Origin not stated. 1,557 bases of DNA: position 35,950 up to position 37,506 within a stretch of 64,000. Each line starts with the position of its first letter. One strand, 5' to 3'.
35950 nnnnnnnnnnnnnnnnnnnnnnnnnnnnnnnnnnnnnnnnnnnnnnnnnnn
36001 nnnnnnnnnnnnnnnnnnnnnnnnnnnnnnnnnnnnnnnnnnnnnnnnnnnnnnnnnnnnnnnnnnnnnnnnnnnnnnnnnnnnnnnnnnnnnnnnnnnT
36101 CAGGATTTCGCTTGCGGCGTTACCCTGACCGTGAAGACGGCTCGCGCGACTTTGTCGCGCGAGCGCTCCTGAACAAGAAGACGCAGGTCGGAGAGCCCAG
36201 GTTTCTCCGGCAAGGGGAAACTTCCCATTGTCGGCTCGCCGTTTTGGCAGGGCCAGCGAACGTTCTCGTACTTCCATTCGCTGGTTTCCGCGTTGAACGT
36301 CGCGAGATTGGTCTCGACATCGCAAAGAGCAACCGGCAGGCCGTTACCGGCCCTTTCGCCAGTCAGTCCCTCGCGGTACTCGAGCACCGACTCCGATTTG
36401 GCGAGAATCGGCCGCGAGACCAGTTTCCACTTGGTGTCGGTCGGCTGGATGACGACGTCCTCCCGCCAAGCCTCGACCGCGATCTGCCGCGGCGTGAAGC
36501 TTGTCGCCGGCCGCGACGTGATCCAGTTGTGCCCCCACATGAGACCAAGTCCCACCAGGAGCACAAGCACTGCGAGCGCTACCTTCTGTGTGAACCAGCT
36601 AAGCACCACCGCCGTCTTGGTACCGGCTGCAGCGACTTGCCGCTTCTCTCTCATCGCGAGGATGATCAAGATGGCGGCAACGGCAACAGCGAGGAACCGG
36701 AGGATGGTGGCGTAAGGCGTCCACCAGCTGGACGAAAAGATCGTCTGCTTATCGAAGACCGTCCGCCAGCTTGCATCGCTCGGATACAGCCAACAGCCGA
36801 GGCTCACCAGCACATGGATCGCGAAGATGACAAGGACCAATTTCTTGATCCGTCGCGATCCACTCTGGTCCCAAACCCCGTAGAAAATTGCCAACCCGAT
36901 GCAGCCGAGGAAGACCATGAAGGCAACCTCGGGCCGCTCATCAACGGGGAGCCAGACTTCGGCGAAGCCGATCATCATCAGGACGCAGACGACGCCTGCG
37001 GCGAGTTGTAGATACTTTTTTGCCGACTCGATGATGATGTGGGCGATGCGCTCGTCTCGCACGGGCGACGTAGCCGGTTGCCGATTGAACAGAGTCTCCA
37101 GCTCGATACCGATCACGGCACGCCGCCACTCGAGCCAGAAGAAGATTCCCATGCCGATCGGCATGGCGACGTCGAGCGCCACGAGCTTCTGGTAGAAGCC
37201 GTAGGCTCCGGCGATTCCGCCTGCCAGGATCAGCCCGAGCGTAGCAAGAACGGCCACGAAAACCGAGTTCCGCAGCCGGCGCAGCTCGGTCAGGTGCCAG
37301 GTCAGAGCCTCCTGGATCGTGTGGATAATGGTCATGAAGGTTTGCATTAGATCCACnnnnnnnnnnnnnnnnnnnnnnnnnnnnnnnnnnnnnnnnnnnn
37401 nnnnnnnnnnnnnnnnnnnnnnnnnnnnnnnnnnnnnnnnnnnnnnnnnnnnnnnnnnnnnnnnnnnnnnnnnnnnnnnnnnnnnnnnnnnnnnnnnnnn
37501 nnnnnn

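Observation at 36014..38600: Overlapping three-gene operon of unknown function in a GC-rich islet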

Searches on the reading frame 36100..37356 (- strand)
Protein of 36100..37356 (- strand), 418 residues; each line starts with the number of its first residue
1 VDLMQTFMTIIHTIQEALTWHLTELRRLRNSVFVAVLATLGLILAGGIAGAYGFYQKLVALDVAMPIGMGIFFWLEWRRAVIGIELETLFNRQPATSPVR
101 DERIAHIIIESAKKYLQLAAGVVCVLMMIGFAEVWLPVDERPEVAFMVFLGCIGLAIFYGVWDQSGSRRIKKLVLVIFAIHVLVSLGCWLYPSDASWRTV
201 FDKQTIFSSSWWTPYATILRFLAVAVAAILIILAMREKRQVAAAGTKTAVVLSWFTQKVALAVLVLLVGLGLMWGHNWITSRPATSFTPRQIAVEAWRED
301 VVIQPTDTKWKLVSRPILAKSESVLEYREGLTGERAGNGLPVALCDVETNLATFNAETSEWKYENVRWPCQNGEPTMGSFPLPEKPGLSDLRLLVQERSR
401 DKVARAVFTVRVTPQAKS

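Call 3: search_protein_families(library=pfam, proteins=[window:36100-37356:-], max_evalue=1)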
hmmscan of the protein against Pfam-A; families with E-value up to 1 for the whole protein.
window:36100-37356:- (418 aa): 0 families

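Call 4: search_protein_families(library=phrogs, proteins=[window:36100-37356:-], max_evalue=1)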
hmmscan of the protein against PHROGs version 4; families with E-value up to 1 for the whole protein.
window:36100-37356:- (418 aa): 0 families

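Call 6: search_protein_families(library=padloc, proteins=[window:36100-37356:-], max_evalue=1)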
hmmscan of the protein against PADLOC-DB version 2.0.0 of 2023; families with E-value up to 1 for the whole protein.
window:36100-37356:- (418 aa): 0 families

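Call 7: search_protein_families(library=ncbifam, proteins=[window:36100-37356:-], max_evalue=1)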
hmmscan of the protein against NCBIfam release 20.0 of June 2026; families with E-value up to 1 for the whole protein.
window:36100-37356:- (418 aa): 1 family
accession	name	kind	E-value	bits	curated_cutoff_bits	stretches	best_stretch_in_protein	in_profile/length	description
NF033218.1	anchor_AmaP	equivalog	0.00076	19.3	55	1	168-239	2-73/166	alkaline shock response membrane anchor protein AmaP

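Call 11: find_homologous_proteins(query=window:36100-37356:-)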
Query window:36100-37356:- (418 aa): 1 proteins with E <= 0.001 among 8000 candidates.
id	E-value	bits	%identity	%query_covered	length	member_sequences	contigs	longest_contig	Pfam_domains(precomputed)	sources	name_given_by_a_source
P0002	1.9e-271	918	100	98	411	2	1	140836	-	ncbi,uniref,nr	ncbi:MAG: hypothetical protein HY220_02280 [Candidatus Sungbacteria bacterium]|uniref:Uncharacterize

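Call 19: search_dna_similar(query=window:36100-37356:-, collection=phages, mode=protein, max_evalue=1)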
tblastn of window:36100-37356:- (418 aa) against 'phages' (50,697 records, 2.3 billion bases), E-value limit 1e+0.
No match.

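Call 23: search_protein_representatives(protein=window:36100-37356:-)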
Query: 418 residues. Proteins with E-value up to 0.001 (for the whole library): 25; up to 1e-10: 4; up to 1e-30: 1. The best 25 are listed.
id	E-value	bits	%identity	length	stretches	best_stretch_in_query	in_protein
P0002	6.1e-272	918.0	100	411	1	8-418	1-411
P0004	1.4e-15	73.6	36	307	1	14-187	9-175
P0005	2.9e-12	62.7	31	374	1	19-236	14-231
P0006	5.3e-11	58.5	31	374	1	9-193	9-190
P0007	1.7e-09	53.6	33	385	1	6-169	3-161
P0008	4.1e-09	52.3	29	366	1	18-192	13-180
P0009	9.1e-09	51.1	28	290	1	19-193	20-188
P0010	9.7e-09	51.1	30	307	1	19-180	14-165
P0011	1.4e-08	50.6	27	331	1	1-187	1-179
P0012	1.4e-08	50.5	29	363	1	19-193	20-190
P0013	3.7e-07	45.9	27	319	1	19-192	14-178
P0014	4.5e-07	45.6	30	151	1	18-151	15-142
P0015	7.0e-07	44.9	26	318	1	14-179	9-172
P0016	8.9e-07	44.6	32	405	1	21-184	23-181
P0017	9.7e-07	44.5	24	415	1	4-225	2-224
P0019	4.7e-06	42.2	25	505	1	19-224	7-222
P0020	7.0e-06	41.7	26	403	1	11-190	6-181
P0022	1.8e-05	40.3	28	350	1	19-183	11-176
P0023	2.0e-05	40.2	31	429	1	17-163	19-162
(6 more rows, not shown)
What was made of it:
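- On The new A-B-C triad family itself (defined here): The window's C matches 24 relatives (call 23).
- Tried and rejected: Exhaustive HMMER found relatives of C (call 23).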

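Call 28: find_encoding_contigs(protein=P0004, flank=10000, max_places=4)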
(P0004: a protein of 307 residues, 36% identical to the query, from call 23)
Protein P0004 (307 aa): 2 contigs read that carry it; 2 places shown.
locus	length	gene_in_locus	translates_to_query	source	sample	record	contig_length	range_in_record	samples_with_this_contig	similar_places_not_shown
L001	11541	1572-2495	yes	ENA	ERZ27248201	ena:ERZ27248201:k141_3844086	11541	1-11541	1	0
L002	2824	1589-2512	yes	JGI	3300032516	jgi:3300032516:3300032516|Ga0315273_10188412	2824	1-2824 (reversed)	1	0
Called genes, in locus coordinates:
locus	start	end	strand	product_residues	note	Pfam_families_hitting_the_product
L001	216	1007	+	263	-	-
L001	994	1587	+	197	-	-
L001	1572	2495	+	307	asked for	-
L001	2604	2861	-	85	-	PF01541:GIY-YIG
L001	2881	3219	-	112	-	PF18895:T4SS_pilin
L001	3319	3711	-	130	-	PF18895:T4SS_pilin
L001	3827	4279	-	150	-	-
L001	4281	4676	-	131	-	PF18895:T4SS_pilin (weak)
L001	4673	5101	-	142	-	-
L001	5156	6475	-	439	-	PF01547:SBP_bac_1, PF13416:SBP_bac_8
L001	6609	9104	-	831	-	PF00521:DNA_topoisoIV, PF03989:DNA_gyraseA_C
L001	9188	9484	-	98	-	-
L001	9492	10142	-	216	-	PF13483:Lactamase_B_3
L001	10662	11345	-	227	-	PF05552:MS_channel_1st_1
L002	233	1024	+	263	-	-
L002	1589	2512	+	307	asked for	-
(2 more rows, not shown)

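Call 29: find_encoding_contigs(protein=P0005, flank=10000, max_places=4)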
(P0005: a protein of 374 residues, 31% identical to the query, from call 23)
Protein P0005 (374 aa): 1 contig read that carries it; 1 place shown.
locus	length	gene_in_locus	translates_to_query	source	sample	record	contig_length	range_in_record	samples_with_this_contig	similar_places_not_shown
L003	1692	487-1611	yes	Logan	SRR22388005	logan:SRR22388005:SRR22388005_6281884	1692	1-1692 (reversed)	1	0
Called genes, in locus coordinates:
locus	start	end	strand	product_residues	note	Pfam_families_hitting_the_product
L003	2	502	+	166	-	?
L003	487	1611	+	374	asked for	-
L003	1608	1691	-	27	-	?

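Call 32: find_encoding_contigs(protein=P0007, flank=10000, max_places=3)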
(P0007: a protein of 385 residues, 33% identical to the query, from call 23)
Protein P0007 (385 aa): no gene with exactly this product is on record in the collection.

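Call 33: find_encoding_contigs(protein=P0008, flank=10000, max_places=3)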
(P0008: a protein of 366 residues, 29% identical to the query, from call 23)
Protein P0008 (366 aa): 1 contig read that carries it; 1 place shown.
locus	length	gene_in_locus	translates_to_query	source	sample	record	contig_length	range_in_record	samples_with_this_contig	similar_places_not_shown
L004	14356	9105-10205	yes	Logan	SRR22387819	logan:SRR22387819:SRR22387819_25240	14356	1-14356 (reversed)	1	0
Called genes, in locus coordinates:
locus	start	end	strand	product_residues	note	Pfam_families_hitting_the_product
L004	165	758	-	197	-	-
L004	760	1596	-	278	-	-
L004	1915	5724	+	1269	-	-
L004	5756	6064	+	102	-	PF18908:DUF5663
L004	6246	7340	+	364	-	PF04464:Glyphos_transf (weak)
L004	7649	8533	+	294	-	-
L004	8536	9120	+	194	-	-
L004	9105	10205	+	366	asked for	-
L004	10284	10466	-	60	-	-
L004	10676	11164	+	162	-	-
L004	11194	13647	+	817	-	PF26449:DUF8128, PF10412:TrwB_AAD_bind (faint)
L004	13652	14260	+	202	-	PF04138:GtrA_DPMS_TM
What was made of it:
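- On VirB6/TrbL (T4SS polytopic subunit): A TrwB/VirD4-like gene is nearby in L004 (call 33).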

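Call 35: find_encoding_contigs(protein=P0012, flank=10000, max_places=3)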
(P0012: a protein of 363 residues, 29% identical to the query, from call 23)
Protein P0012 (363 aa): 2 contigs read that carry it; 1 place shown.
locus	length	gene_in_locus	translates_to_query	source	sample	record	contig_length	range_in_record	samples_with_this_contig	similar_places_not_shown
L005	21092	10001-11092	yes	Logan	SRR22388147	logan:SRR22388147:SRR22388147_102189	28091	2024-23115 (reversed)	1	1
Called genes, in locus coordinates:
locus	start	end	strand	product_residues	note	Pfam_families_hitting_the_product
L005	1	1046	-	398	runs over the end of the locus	PF00579:tRNA-synt_1b, PF22421:SYY_C-terminal (weak), PF01479:S4 (weak)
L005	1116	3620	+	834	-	PF00912:Transgly, PF00905:Transpeptidase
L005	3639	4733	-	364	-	PF00712:DNA_pol3_beta, PF02767:DNA_pol3_beta_2, PF02768:DNA_pol3_beta_3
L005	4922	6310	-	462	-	PF11638:DnaA_N, PF00308:Bac_DnaA, PF03969:AFG1_ATPase (faint), PF01637:ATPase_2 (faint), PF01695:IstB_IS21, PF13401:AAA_22 (faint), PF00004:AAA (faint), PF08299:Bac_DnaA_C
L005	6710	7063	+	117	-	PF00825:Ribonuclease_P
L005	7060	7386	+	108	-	PF01809:YidD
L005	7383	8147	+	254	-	PF02096:60KD_IMP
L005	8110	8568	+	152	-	PF01424:R3H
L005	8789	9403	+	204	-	-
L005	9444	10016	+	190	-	-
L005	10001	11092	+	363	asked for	-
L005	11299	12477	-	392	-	PF26550:Tricorn_2nd (faint), PF07676:PD40 (faint)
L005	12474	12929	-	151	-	PF18895:T4SS_pilin (weak)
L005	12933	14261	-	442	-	PF13927:Ig_3 (faint)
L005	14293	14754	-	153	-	-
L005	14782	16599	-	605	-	PF19044:P-loop_TraG (weak), PF01935:DUF87 (faint), PF12846:AAA_10 (faint), PF19044:P-loop_TraG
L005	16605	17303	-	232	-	PF26593:TraC-like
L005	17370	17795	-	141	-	PF12666:PrgI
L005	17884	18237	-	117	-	PF05635:23S_rRNA_IVP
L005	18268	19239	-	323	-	-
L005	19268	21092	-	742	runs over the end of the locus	-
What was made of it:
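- On VirB6/TrbL (T4SS polytopic subunit): This holds in L005, where it is adjacent to pilin/VirB4-type/TraC-like/PrgI genes but on the opposite strand (call 35).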

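Call 36: find_encoding_contigs(protein=P0016, flank=10000, max_places=3)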
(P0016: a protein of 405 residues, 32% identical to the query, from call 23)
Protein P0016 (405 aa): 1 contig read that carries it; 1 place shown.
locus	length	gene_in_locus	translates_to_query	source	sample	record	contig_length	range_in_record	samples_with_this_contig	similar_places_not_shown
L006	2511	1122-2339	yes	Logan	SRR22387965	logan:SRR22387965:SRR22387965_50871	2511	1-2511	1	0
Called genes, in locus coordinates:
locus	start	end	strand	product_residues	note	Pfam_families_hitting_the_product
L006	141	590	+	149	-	-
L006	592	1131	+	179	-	-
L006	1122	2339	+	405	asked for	-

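Call 37: find_encoding_contigs(protein=P0020, flank=10000, max_places=3)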
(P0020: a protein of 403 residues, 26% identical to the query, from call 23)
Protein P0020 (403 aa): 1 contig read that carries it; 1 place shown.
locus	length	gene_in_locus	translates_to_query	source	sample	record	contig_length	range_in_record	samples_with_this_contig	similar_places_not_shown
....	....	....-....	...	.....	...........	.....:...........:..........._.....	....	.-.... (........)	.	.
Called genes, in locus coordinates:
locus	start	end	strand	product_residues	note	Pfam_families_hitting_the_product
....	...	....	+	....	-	-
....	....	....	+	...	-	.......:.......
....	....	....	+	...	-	-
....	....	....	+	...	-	-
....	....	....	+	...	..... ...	-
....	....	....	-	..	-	-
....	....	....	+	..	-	?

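Call 45: find_related_loci(query=A3, collection=genome_contigs, flank=10000)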
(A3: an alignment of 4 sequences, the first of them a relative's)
Query A3 (307 aa) in genome_contigs; peptide patterns used: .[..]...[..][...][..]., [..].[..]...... (x = any residue, [..] = any of these).
77 stretches matched a pattern; 1 encode a relative of the query (tblastn E <= 1e-3); 1 distinct loci.
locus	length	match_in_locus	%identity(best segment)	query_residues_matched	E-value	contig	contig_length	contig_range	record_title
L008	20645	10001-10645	49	1-210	9e-67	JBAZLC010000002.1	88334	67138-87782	MAG: Candidatus Paceibacterota bacterium isolate SO_2017_LW4_159 scaffold_806_c1_LW137-91_2017, whole genome shotgun seq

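Call 46: find_related_loci(query=A3, collection=metagenome_contigs, flank=10000)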
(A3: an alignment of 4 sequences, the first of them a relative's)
Query A3 (307 aa) in metagenome_contigs; peptide patterns used: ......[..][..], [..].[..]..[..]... (x = any residue, [..] = any of these).
144 stretches matched a pattern; 9 encode a relative of the query (tblastn E <= 1e-3); 9 distinct loci.
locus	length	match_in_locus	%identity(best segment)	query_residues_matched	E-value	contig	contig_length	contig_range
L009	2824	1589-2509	100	1-307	0e+0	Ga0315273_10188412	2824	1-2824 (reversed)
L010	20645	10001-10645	49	1-210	2e-66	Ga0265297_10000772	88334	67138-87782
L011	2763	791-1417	56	19-219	1e-63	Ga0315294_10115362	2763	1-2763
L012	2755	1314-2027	44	1-237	7e-60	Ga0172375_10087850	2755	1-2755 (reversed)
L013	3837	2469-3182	44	1-237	1e-59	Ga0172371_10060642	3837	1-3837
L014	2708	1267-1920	41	4-224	5e-45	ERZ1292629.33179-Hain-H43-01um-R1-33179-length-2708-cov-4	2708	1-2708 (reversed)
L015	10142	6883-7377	32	15-177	4e-14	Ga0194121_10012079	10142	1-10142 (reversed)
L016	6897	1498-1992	32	15-177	4e-14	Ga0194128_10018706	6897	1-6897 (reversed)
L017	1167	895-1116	36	1-74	9e-11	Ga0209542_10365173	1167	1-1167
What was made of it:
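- Tried and rejected: A four-sequence alignment worked (calls 45, 46).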

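Call 52: search_solved_structures(query=A1, max_evalue=10)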
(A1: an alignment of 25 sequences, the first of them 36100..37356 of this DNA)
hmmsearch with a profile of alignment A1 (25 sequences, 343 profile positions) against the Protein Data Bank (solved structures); distinct sequences matched with E-value up to 10: 1.
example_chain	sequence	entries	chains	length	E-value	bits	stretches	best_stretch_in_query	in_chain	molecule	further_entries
6xt4_A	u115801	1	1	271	0.32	13.8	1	169-268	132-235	1BH_69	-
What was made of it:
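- On VirB6/TrbL (T4SS polytopic subunit): The profile of A1 against all PDB sequences gave only a designed protein at E = 0.32 (call 52).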

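Call 63: predict_structure(alignment_id=A1)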
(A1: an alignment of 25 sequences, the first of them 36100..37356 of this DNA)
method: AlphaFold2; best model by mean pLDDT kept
length: 418 residues; sequences in the alignment: 25
mean_pLDDT: 62.6   pTM: 0.44
mean pLDDT of the five models: 62.6, 59.2, 57.4, 57.4, 57.3
residues with pLDDT >= 90: 22; 70-90: 167; 50-70: 102; < 50: 127
segments of 3 or more residues with pLDDT < 50: 196-198, 201-214, 275-343, 379-418
pLDDT, mean of each block of 10 residues (from residue 1): 79 73 79 88 90 90 92 88 82 72 80 79 81 80 80 74 62 73 73 52 43 54 69 66 57 69 74 51 36 30 35 33 32 33 57 58 64 57 39 36 34 34
secondary structure, 60 per line:
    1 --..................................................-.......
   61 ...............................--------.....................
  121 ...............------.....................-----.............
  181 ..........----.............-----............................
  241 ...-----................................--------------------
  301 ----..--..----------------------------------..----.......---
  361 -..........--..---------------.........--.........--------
elements in order: H3-52 H54-91 H100-135 H142-162 H168-190 H195-207 H213-243 H249-280 E351-357 E362-371 E391-399 E402-410
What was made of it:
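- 36100..37347 (-): Gene C (415 aa from ATG 37347; 418 aa if GTG 37356): 7-TM membrane protein, N-in, with a conserved N-terminal five-TM core and a C-terminal domain of about 150 aa, predicted extracellular, carrying 2 Cys. AF2 with A1 gives pLDDT 72-92 for residues 1-190 (call 63).
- The C-terminal domain of C is modelled with low confidence (call 63).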

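Call 69: search_protein_families(library=pfam, alignment_id=A1, max_evalue=0.1)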
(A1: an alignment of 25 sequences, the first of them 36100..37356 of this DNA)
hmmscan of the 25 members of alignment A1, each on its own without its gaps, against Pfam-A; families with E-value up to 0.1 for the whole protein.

A. member 1, window:36100-37356:- (418 aa): 0 families

B. families by the number of members that match (of 25 scanned): 13 families
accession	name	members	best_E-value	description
PF04932.20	Wzy_C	2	0.016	O-Antigen ligase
PF13273.12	DUF4064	1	0.0014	Protein of unknown function (DUF4064)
PF02322.20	Cyt_bd_oxida_II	1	0.0014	Cytochrome bd terminal oxidase subunit II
PF01040.23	UbiA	1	0.0018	UbiA prenyltransferase family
PF05425.18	CopD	1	0.0085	Copper resistance protein D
PF03649.18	UPF0014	1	0.011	Uncharacterised protein family (UPF0014)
PF11992.13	TgpA_N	1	0.013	TgpA N-terminal domain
PF24661.1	DUF7649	1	0.023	Domain of unknown function (DUF7649)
PF20990.2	DUF2207_C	1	0.027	Predicted membrane protein (DUF2207) C-terminal domain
PF11026.13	DUF2721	1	0.032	Protein of unknown function (DUF2721)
PF04246.17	RseC_MucC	1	0.036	Positive regulator of sigma(E), RseC/MucC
PF09150.15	Carot_N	1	0.039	Orange carotenoid protein, N-terminal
PF24357.1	TMD0_ABC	1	0.097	ABC transporter TMD0 domain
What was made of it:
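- On VirB6/TrbL (T4SS polytopic subunit): None of the 25 C-family members hit these models at E <= 0.1 (call 69).
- Tried and rejected: Possible enzyme or transporter roles for C. Wzy_C/O-antigen-ligase hits occurred in only 2 of 25 members at E = 0.016 and were treated as noise (call 69).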
